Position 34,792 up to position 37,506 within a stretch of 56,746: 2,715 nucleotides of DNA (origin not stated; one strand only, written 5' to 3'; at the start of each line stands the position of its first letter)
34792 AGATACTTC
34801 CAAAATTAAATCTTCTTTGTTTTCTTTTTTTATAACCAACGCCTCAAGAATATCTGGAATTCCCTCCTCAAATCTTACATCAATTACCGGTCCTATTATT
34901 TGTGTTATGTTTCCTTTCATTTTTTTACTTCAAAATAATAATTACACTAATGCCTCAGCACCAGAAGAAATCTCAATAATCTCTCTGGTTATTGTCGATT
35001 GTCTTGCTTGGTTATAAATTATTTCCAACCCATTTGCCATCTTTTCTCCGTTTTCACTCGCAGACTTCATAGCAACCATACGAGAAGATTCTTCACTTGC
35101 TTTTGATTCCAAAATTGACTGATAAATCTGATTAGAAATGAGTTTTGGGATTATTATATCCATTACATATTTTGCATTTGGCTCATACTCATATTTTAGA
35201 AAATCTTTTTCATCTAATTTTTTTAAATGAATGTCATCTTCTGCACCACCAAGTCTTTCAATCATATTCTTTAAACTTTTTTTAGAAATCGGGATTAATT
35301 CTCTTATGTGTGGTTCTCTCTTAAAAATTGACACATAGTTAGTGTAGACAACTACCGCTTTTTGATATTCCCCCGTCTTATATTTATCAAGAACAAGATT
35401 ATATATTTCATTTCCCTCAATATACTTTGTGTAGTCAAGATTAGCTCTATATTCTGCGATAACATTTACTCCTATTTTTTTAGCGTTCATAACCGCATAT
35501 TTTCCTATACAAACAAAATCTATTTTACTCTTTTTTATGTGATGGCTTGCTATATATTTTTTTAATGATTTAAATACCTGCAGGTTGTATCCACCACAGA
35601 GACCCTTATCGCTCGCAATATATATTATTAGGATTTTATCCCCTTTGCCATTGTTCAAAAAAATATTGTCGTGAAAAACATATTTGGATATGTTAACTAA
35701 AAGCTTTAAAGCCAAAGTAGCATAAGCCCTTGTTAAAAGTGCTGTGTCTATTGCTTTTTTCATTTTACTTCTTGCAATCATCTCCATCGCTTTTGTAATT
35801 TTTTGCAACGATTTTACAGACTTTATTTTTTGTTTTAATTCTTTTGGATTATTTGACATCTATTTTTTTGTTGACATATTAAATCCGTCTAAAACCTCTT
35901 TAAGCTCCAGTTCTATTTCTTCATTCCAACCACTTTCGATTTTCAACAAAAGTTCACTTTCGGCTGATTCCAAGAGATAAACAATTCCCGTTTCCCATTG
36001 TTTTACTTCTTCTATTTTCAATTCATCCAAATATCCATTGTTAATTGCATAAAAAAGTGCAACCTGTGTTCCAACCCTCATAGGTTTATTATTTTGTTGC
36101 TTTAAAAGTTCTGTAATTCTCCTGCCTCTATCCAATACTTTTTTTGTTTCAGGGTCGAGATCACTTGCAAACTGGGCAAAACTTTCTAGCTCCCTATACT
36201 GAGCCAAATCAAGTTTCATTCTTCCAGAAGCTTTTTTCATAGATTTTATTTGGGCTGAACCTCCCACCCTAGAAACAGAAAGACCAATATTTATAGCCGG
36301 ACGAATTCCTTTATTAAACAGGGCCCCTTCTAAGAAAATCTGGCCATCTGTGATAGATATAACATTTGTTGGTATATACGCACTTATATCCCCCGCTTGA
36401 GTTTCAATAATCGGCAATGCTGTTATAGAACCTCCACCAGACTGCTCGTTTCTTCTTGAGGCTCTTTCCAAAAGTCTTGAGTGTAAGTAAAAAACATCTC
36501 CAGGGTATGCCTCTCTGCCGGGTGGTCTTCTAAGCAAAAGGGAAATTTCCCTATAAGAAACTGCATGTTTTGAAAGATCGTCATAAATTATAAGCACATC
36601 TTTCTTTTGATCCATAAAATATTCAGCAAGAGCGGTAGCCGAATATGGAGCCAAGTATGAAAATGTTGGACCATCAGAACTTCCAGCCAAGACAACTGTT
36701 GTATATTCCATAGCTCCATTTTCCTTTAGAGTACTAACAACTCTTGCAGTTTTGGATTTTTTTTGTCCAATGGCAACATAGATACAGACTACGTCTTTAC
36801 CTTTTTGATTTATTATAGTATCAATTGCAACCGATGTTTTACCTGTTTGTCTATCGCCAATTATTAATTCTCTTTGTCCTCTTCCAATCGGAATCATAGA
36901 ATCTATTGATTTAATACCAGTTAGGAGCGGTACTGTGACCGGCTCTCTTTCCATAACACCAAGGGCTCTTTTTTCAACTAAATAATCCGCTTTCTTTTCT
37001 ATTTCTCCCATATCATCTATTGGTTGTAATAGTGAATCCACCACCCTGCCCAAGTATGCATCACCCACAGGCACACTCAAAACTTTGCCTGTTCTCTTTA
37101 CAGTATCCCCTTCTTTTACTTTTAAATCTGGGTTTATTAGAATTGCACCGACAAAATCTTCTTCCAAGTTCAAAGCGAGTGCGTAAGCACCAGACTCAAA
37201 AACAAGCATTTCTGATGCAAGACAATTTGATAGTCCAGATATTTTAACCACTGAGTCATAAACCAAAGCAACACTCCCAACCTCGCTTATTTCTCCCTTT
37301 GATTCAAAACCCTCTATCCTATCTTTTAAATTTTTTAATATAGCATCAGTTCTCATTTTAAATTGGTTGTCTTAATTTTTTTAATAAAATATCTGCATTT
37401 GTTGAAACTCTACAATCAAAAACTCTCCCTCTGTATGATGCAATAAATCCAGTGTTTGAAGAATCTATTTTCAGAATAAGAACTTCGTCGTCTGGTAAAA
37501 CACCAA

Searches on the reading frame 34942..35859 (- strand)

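Call 14: search_protein_families(library=pfam, proteins=[window:34942-35859:-], max_evalue=0.01)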
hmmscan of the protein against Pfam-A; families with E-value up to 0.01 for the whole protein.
window:34942-35859:- (305 aa): 1 family
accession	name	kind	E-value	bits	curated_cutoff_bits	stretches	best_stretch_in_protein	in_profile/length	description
PF00231.24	ATP-synt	-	6.4e-76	256.2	39.9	1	6-304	3-285/285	ATP synthase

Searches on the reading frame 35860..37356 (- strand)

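Call 14: search_protein_families(library=pfam, proteins=[window:35860-37356:-], max_evalue=0.01)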
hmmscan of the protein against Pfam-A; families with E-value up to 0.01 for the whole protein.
window:35860-37356:- (498 aa): 5 families
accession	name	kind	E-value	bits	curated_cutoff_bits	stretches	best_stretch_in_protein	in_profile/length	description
PF00006.31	ATP-synt_ab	-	3.2e-84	282.3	29.5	1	147-362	1-213/213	ATP synthase alpha/beta family, nucleotide-binding domain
PF00306.32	ATP-synt_ab_C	-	4.3e-41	140.6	27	1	369-490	1-124/126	ATP synthase alpha/beta chain, C terminal domain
PF02874.29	ATP-synt_ab_N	-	3.1e-09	37.6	20.9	1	24-90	3-69/69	ATP synthase alpha/beta family, beta-barrel domain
PF01637.24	ATPase_2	-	0.0012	19.1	33.2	1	148-265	8-123/225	ATPase domain predominantly from Archaea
PF06745.19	ATPase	-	0.0014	18.5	26.6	1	146-205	3-65/231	KaiC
